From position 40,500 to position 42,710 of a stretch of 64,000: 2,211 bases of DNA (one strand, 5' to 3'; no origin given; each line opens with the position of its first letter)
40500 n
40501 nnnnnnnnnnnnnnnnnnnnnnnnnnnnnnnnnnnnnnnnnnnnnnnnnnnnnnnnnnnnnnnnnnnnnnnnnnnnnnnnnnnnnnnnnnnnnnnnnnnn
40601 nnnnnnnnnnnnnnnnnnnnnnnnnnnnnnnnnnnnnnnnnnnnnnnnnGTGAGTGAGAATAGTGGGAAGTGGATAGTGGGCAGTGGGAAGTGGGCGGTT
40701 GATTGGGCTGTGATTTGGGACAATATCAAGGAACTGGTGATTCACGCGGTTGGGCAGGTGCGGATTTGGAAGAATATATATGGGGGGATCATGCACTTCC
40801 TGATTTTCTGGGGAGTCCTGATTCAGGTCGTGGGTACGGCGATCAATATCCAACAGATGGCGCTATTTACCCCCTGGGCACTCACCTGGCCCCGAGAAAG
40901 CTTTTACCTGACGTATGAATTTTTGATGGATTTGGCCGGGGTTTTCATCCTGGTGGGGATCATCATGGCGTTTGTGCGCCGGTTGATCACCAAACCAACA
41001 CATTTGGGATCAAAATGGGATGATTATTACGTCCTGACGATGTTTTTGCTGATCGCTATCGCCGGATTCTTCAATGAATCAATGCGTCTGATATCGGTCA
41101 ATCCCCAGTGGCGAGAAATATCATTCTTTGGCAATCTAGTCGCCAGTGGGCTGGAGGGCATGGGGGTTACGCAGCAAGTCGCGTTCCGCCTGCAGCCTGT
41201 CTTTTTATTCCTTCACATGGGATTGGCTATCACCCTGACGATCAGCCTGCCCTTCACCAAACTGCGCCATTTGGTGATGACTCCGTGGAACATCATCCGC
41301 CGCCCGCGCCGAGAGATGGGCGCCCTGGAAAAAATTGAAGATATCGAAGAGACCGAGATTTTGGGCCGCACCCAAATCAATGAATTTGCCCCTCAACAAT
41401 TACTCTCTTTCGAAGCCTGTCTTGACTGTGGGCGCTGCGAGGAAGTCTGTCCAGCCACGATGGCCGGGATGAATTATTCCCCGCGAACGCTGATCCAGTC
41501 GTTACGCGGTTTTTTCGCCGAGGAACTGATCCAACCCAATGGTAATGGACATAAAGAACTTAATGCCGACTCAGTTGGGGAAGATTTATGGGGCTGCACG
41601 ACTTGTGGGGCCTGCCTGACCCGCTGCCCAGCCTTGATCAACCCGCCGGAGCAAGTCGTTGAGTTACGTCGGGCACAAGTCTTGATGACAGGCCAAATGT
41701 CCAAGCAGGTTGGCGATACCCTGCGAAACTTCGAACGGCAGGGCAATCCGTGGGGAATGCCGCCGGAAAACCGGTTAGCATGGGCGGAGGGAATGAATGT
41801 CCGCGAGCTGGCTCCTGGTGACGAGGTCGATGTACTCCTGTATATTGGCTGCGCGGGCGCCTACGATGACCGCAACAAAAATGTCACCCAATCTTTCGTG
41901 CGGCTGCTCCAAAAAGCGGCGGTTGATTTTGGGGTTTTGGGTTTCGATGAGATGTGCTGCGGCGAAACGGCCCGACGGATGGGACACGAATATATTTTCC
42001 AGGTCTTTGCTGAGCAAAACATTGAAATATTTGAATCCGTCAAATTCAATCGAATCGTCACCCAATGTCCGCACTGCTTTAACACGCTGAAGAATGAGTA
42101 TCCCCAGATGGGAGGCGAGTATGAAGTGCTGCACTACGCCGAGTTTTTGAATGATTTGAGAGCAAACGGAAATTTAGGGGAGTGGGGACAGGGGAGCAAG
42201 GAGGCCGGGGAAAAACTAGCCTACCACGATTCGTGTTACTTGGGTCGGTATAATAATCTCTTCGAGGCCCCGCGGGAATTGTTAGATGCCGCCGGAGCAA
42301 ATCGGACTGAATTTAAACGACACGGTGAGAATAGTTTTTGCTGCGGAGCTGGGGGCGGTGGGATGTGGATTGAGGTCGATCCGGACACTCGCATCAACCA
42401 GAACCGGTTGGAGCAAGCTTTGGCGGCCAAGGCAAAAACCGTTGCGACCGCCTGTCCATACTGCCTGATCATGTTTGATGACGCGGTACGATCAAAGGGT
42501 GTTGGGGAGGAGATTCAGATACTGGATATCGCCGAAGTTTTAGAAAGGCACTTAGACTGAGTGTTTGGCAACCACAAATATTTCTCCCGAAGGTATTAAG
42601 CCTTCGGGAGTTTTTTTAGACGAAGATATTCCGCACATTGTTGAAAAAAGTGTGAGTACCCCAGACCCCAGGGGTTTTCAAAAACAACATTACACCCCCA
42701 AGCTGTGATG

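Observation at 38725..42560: Rieske/cytochrome b6 operon translationally coupled to an HdrDE/DsrMK-like fusion: candidate undescribed quinol-linked redox complex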

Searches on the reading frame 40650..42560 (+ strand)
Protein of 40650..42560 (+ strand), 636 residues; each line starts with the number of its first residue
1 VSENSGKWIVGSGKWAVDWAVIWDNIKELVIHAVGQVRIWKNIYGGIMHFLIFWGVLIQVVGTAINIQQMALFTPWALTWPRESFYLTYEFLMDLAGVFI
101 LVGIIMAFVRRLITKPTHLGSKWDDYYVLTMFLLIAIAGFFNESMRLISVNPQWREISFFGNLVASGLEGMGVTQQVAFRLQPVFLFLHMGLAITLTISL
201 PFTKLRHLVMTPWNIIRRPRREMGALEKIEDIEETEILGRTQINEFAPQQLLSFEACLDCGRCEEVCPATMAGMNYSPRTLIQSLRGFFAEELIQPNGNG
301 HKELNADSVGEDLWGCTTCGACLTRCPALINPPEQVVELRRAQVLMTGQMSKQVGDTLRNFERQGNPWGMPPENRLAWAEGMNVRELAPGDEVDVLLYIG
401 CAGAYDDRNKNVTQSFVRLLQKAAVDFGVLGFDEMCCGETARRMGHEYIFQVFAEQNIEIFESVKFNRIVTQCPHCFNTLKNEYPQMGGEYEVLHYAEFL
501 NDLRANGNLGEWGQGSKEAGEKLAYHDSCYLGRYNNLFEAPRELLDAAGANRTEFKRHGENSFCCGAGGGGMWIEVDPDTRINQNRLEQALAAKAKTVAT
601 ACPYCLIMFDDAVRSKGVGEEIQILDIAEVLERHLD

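Call 3: search_protein_families(library=pfam, proteins=[window:40650-42560:+], max_evalue=0.01)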
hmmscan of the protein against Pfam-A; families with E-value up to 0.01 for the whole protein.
window:40650-42560:+ (636 aa): 12 families
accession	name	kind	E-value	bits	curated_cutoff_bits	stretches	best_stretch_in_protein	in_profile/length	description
PF02754.22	CCG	-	1.8e-32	111.7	20.6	2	524-610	2-85/85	Cysteine-rich domain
PF13187.11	Fer4_9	-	1.7e-09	38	27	1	256-328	1-49/52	4Fe-4S dicluster domain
PF13237.11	Fer4_10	-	5e-09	36.4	25.5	1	254-327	6-53/53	4Fe-4S dicluster domain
PF13183.11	Fer4_8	-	5.4e-09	36.9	27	1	254-328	2-66/68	4Fe-4S dicluster domain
PF02665.19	Nitrate_red_gam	-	3e-08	34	22.9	1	70-219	64-210/217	Nitrate reductase gamma subunit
PF12838.12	Fer4_7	-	6e-07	30.3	27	1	257-328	2-50/52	4Fe-4S dicluster domain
PF12797.12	Fer4_2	-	5.7e-05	23.3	24.5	1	252-269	5-22/22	4Fe-4S binding domain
PF13534.11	Fer4_17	-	8.9e-05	23.4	22.2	1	256-328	1-58/61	4Fe-4S dicluster domain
PF13484.11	Fer4_16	-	0.0013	19.9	30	0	257-328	2-65/66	4Fe-4S double cluster binding domain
PF00037.32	Fer4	-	0.0049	17.1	21.1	1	254-268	5-19/24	4Fe-4S binding domain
PF25160.1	LdpA_Fe-S-bd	-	0.0062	16.7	27.6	0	254-270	25-41/49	LdpA Fe-S cluster-binding domain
PF12837.12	Fer4_6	-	0.007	16.7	25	1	255-269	7-21/24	4Fe-4S binding domain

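Call 4: search_protein_families(library=ncbifam, proteins=[window:40650-42560:+], max_evalue=0.01)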
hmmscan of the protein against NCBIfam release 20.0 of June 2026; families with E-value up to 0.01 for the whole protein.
window:40650-42560:+ (636 aa): 36 families (the best 25 are shown)
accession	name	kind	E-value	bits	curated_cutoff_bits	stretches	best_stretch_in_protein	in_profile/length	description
NF004898.0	PRK06259.1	equivalog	2.2e-48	165.1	385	1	241-633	120-486/488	fumarate reductase (CoM/CoB) subunit TfrB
NF045670.1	quin_L_LdhH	equivalog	3.4e-34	118.2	800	1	392-631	466-705/706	L-lactate dehydrogenase (quinone) large subunit LdhH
NF045663.1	diclust_near_Sec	equivalog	1.4e-18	66.4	530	1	315-605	354-614/759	pyridine nucleotide-disulfide oxidoreductase/dicluster-binding protein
NF008369.0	PRK11168.1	equivalog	3.6e-15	55.7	278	1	392-609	166-380/401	anaerobic glycerol-3-phosphate dehydrogenase subunit C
NF045724.1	ferredox_TmcB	equivalog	5.2e-13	48.4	735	1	252-625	38-420/430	electron transfer complex ferredoxin TmcB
NF045711.1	sulf_resp_HmcF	equivalog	7.1e-13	48.2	750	1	464-607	273-423/457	sulfate respiration complex iron-sulfur protein HmcF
NF038018.1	qmoC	equivalog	1e-11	44.9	300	1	46-151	221-322/360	quinone-interacting membrane-bound oxidoreductase complex subunit QmoC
NF045796.1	DsrK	equivalog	1.6e-10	40.3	400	1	252-598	47-405/453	sulfate reduction electron transfer complex DsrMKJOP subunit DsrK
TIGR03288.1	CoB_CoM_SS_B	equivalog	2.9e-10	39.9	345.15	1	542-611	173-239/290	CoB--CoM heterodisulfide reductase subunit B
TIGR00384.1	dhsB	subfamily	3.2e-09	36.6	88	1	249-339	134-221/222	succinate dehydrogenase and fumarate reductase iron-sulfur protein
TIGR03290.1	CoB_CoM_SS_C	equivalog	5e-09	36.3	160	1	255-354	2-85/144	CoB--CoM heterodisulfide reductase subunit C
NF009226.0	PRK12576.1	equivalog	2.3e-08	33.8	344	1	247-347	146-241/317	succinate dehydrogenase/fumarate reductase iron-sulfur subunit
NF004616.0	PRK05950.1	subfamily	6.4e-08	32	228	1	249-344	141-234/238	succinate dehydrogenase iron-sulfur subunit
NF008434.0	PRK11274.1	equivalog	1.4e-07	30.8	333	1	395-626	170-404/409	glycolate oxidase subunit GlcF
NF041779.1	hetero_SS_HdrC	equivalog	3.4e-07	29.9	350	1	229-342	5-101/198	ferredoxin:CoB-CoM heterodisulfide reductase subunit HdrC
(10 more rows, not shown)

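Call 10: find_homologous_proteins(query=window:40650-42560:+, max_evalue=1e-20)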
Query window:40650-42560:+ (636 aa): 6949 proteins with E <= 1e-20 among 8000 candidates; the best 120 are listed.
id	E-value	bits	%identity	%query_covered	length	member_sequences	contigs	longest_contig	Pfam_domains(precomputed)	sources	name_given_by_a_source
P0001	0.0e+0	1497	100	100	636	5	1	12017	PF02665.20,PF12838.13,PF02754.22,PF13237.12,PF13183.12,PF13187.12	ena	-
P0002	0.0e+0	1296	86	100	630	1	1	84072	PF02665.20,PF13484.12,PF12838.13,PF13534.12,PF02754.22,PF13237.12,PF13183.12,PF13187.12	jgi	jgi:Fe-S oxidoreductase/nitrate reductase gamma subunit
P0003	0.0e+0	1198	80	98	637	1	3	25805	PF02665.20,PF12797.13,PF12838.13,PF13534.12,PF02754.22,PF13237.12,PF13183.12,PF13187.12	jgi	-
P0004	0.0e+0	1162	79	97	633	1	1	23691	PF02665.20,PF12797.13,PF12838.13,PF02754.22,PF13237.12,PF13183.12,PF13187.12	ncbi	-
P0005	0.0e+0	1161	78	98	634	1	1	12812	PF02665.20,PF12838.13,PF13534.12,PF02754.22,PF13237.12,PF13183.12,PF13187.12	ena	-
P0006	0.0e+0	1152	77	97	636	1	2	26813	PF02665.20,PF12797.13,PF13484.12,PF12838.13,PF13534.12,PF02754.22,PF13237.12,PF13183.12,PF13187.12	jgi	-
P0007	0.0e+0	1148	78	97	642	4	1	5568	PF02665.20,PF12838.13,PF13534.12,PF02754.22,PF25160.2,PF13237.12,PF13183.12,PF13187.12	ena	-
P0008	0.0e+0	1139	76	97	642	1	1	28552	PF02665.20,PF12838.13,PF13534.12,PF02754.22,PF13237.12,PF13183.12,PF13187.12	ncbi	-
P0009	0.0e+0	1138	75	97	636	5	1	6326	PF02665.20,PF12838.13,PF02754.22,PF13237.12,PF13183.12,PF13187.12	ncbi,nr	ncbi:MAG: heterodisulfide reductase-related iron-sulfur binding cluster [Anaerolineales bacterium]|n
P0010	0.0e+0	1138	76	97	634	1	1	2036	PF02665.20,PF12838.13,PF02754.22,PF13237.12,PF13183.12,PF13187.12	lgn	-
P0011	0.0e+0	1130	75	98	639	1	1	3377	PF02665.20,PF12797.13,PF13484.12,PF12838.13,PF13534.12,PF02754.22,PF13237.12,PF13183.12,PF13187.12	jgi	jgi:Fe-S oxidoreductase/nitrate reductase gamma subunit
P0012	0.0e+0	1128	76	98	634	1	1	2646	PF02665.20,PF12797.13,PF12838.13,PF13534.12,PF02754.22,PF13237.12,PF13183.12,PF13187.12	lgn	-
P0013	0.0e+0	1126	76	97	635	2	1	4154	PF02665.20,PF12797.13,PF12838.13,PF13534.12,PF02754.22,PF13237.12,PF13183.12,PF13187.12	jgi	jgi:Fe-S oxidoreductase/nitrate reductase gamma subunit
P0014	0.0e+0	1118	74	99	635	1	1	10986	PF02665.20,PF12797.13,PF12838.13,PF02754.22,PF13237.12,PF13183.12,PF13187.12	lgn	-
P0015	0.0e+0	1117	74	96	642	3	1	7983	PF02665.20,PF12797.13,PF12838.13,PF02754.22,PF13237.12,PF13183.12,PF13187.12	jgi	-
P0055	1.1e-273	928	64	96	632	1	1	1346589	PF02665.20,PF12838.13,PF02754.22,PF13237.12,PF13183.12,PF13187.12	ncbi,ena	-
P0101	1.6e-254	864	58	96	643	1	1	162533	PF02665.20,PF12797.13,PF02754.22,PF13237.12,PF13183.12,PF13187.12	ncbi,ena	-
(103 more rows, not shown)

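Call 12: find_encoding_contigs(protein=P0055, flank=8000, max_places=2)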
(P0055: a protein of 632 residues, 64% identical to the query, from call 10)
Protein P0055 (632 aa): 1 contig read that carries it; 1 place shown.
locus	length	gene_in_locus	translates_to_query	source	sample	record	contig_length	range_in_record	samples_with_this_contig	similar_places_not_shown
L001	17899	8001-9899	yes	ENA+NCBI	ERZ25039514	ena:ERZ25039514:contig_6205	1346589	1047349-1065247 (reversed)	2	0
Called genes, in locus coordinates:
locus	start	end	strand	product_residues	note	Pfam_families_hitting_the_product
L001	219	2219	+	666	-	PF00890:FAD_binding_2 (weak), PF01266:DAO (weak), PF12831:FAD_oxidored, PF13450:NAD_binding_8, PF00037:Fer4 (weak), PF12838:Fer4_7, PF13237:Fer4_10, PF14697:Fer4_21, +6 more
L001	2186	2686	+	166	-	PF02662:FlpD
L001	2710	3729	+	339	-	PF01058:Oxidored_q6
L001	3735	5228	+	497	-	PF27537:HoxH, PF00374:NiFeSe_Hases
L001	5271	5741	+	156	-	PF01750:HycI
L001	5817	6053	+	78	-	PF00027:cNMP_binding (weak)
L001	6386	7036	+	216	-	PF00072:Response_reg, PF08281:Sigma70_r4_2 (faint), PF00196:GerE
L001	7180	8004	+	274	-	PF00033:Cytochrome_B (weak), PF13631:Cytochrom_B_N_2 (weak)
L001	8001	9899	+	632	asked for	PF02665:Nitrate_red_gam, PF12838:Fer4_7 (faint), PF13183:Fer4_8, PF13237:Fer4_10 (weak), PF13187:Fer4_9, PF02754:CCG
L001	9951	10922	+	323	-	-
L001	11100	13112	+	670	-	PF20308:TPR-S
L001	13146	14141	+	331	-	-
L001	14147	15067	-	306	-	PF02126:PTE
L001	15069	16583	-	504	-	PF07691:PA14, PF01915:Glyco_hydro_3_C, PF14310:Fn3-like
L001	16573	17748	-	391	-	PF00933:Glyco_hydro_3, PF01915:Glyco_hydro_3_C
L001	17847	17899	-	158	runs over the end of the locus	PF12832:MFS_1_like (faint)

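Call 13: find_encoding_contigs(protein=P0101, flank=8000, max_places=2)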
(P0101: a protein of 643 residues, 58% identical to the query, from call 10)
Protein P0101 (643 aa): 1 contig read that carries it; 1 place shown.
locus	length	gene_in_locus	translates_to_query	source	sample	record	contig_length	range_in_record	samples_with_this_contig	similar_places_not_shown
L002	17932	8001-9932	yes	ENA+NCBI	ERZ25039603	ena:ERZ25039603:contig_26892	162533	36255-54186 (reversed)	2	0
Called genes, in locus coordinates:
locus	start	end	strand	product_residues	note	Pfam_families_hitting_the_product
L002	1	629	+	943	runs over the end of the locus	PF12838:Fer4_7 (weak), PF00037:Fer4 (weak), PF12837:Fer4_6 (weak), PF14691:Fer4_20, PF01266:DAO (weak), PF07992:Pyr_redox_2, PF12831:FAD_oxidored (weak), PF07992:Pyr_redox_2, +13 more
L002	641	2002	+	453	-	PF02662:FlpD, PF13183:Fer4_8 (weak)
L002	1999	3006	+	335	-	PF12838:Fer4_7 (faint), PF13534:Fer4_17 (faint), PF14697:Fer4_21 (faint), PF00037:Fer4 (faint), PF12797:Fer4_2 (faint), PF17179:Fer4_22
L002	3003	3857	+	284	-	PF00175:NAD_binding_1, PF10418:DHODB_Fe-S_bind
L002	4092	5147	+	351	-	PF07730:HisKA_3, PF02518:HATPase_c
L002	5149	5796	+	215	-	PF00072:Response_reg, PF00196:GerE, PF08281:Sigma70_r4_2 (weak)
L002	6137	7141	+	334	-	PF00033:Cytochrome_B, PF14358:DUF4405 (weak), PF13631:Cytochrom_B_N_2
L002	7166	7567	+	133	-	PF00032:Cytochrom_B_C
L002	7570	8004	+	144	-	PF00355:Rieske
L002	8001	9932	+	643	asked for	PF02665:Nitrate_red_gam, PF12797:Fer4_2 (faint), PF13183:Fer4_8, PF13187:Fer4_9, PF13237:Fer4_10, PF02754:CCG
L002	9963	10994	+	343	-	-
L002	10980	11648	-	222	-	PF02230:Abhydrolase_2, PF00561:Abhydrolase_1 (faint)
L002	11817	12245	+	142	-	-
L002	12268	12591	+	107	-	PF07883:Cupin_2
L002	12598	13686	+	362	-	-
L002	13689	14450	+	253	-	PF02593:DUF166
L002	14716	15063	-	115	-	-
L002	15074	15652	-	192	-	PF04542:Sigma70_r2, PF08281:Sigma70_r4_2, PF04545:Sigma70_r4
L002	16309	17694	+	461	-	PF13433:Peripla_BP_5 (weak), PF13458:Peripla_BP_6, PF01094:ANF_receptor (weak)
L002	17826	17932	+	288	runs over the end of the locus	PF02653:BPD_transp_2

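Call 14: find_encoding_contigs(protein=P0002, flank=10000, max_places=2)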
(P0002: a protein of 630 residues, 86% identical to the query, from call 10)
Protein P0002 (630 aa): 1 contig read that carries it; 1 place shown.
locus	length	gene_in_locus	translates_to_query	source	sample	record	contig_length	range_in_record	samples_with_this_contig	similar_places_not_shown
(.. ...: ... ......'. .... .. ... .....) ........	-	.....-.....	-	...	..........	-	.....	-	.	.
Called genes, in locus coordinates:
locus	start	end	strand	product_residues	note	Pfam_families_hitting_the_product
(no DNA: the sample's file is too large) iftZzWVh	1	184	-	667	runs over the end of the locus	PF00456:Transketolase_N, PF02779:Transket_pyr, PF22613:Transketolase_C_1, PF02780:Transketolase_C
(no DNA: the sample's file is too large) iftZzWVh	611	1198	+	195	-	PF13187:Fer4_9, PF13183:Fer4_8, PF13237:Fer4_10 (faint), PF13534:Fer4_17 (weak)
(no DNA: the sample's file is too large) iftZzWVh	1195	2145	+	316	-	PF02754:CCG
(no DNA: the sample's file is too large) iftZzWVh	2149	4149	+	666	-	PF00890:FAD_binding_2, PF01266:DAO (weak), PF07992:Pyr_redox_2 (weak), PF12831:FAD_oxidored, PF13450:NAD_binding_8, PF12838:Fer4_7, PF13237:Fer4_10, PF14697:Fer4_21, +7 more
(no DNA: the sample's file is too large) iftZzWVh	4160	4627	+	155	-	PF02662:FlpD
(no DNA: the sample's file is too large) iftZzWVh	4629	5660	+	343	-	PF01058:Oxidored_q6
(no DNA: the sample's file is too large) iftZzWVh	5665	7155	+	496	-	PF27537:HoxH, PF00374:NiFeSe_Hases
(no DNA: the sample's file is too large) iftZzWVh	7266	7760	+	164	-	PF01750:HycI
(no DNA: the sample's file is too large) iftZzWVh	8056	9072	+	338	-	PF00033:Cytochrome_B, PF14358:DUF4405 (weak), PF13631:Cytochrom_B_N_2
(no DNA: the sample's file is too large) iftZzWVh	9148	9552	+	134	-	PF00032:Cytochrom_B_C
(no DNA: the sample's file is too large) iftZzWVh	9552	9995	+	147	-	PF00355:Rieske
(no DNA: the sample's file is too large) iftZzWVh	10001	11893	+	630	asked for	PF02665:Nitrate_red_gam, PF13484:Fer4_16 (faint), PF13534:Fer4_17 (faint), PF12838:Fer4_7 (weak), PF13183:Fer4_8, PF13187:Fer4_9, PF13237:Fer4_10, PF02754:CCG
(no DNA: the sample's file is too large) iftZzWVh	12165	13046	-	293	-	PF04976:DmsC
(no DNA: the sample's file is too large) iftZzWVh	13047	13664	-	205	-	PF12837:Fer4_6 (faint), PF13237:Fer4_10 (faint), PF14697:Fer4_21 (faint), PF13247:Fer4_11, PF12838:Fer4_7, PF25160:LdpA_Fe-S-bd (weak), PF12797:Fer4_2 (weak), PF00037:Fer4, +2 more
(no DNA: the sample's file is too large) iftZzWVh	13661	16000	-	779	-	PF04879:Molybdop_Fe4S4 (faint), PF00384:Molybdopterin, PF01568:Molydop_binding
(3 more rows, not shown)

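Call 16: find_related_loci(query=A1, collection=genome_contigs, flank=8000)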
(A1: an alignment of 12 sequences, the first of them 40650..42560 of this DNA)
Query A1 (636 aa) in genome_contigs; peptide patterns used: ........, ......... (x = any residue, [..] = any of these).
600 stretches matched a pattern (row limit reached: there are more); 594 encode a relative of the query (tblastn E <= 1e-3); the best 80 are kept; 80 distinct loci.
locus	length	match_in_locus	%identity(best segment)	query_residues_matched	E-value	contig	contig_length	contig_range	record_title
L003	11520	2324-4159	65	26-635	0e+0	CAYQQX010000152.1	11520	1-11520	MAG TPA_asm: uncultured Anaerolineales bacterium isolate binchicken_co65_18 genome assembly, contig: NODE_22110_length_1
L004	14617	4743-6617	63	1-635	0e+0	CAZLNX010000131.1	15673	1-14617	MAG TPA_asm: uncultured Anaerolineales bacterium isolate SRP077602_co5_33 genome assembly, contig: NODE_17523_length_156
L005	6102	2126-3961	64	26-635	0e+0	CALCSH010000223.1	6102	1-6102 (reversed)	MAG TPA_asm: uncultured Anaerolineae bacterium isolate ERR2206789_bin.32_CONCOCT_v1.1_MAG genome assembly, contig: ERZ89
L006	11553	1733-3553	63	24-631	0e+0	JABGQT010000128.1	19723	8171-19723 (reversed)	MAG: Anaerolineae bacterium isolate co234_bin62 NODE_5120_length_19723_cov_17.834096, whole genome shotgun sequence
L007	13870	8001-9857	63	26-635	0e+0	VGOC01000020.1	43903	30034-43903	MAG: Chloroflexi bacterium isolate K_DeepCast_250m_m1_342 K_DeepCast_250m_m1_342_Ga0194125_10001208, whole genome shotgu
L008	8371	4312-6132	63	24-631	0e+0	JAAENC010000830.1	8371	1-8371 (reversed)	MAG: Chloroflexota bacterium isolate Bse_22 BseG_CONTIG2454205, whole genome shotgun sequence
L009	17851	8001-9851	60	22-636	0e+0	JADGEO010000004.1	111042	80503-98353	MAG: Anaerolineales bacterium isolate BB38 NODE_4_length_111042_cov_20.763151, whole genome shotgun sequence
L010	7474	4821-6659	60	23-635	0e+0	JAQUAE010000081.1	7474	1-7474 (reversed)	MAG: Anaerolineales bacterium isolate STC_77 NODE_25712_length_7474_cov_5.282564_Sandtown_C, whole genome shotgun sequen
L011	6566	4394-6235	60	23-634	0e+0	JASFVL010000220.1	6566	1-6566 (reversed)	MAG: Anaerolineales bacterium isolate D1105M20metaG_Bin_292 D1105M20metaG_FD_scaffold_4257_c1, whole genome shotgun sequ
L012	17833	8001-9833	58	26-636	0e+0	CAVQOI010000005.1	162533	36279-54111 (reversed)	MAG: uncultured Chloroflexia bacterium isolate MFD09964.bin.1.234 genome assembly, contig: contig_26892, whole genome sh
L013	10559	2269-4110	57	19-635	0e+0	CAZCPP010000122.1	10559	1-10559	MAG TPA_asm: uncultured Anaerolineaceae bacterium isolate binchicken_co97_16 genome assembly, contig: NODE_24511_length_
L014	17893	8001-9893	57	2-635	0e+0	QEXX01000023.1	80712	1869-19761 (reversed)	MAG: Anaerolineae bacterium isolate Nak19 k99_40048, whole genome shotgun sequence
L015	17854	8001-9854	58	19-635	0e+0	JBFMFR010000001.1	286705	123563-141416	MAG: Chloroflexota bacterium isolate MAG276 MAG276_1, whole genome shotgun sequence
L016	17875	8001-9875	57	10-636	0e+0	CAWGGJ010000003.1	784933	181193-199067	MAG: uncultured Chloroflexia bacterium isolate MFD02979.bin.1.144 genome assembly, contig: contig_23929, whole genome sh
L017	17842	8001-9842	58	26-636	0e+0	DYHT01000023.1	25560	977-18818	MAG TPA_asm: Chloroflexus sp. isolate DR5_57_13 Afr_mines_DR5_235_length_25560_cov_4_821172, whole genome shotgun sequen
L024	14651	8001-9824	58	26-635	0e+0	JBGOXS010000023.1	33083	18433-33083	MAG: Anaerolineae bacterium isolate OBJ_0618_130150_61 k141_1833614_length_33083_cov_11.9923, whole genome shotgun seque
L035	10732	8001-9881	53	11-635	0e+0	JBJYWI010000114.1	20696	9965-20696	MAG: Anaerolineales bacterium isolate J5_7_160517rDrA_8 J5_7_160517rDrA_8_000000000114, whole genome shotgun sequence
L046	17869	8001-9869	55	14-636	0e+0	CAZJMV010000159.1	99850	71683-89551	MAG TPA_asm: uncultured Anaerolineaceae bacterium isolate SRP067234_co1_294 genome assembly, contig: k99_763155, whole g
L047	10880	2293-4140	59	26-636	0e+0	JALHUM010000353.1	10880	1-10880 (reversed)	MAG: Anaerolineales bacterium isolate PFL50 seq_4852003, whole genome shotgun sequence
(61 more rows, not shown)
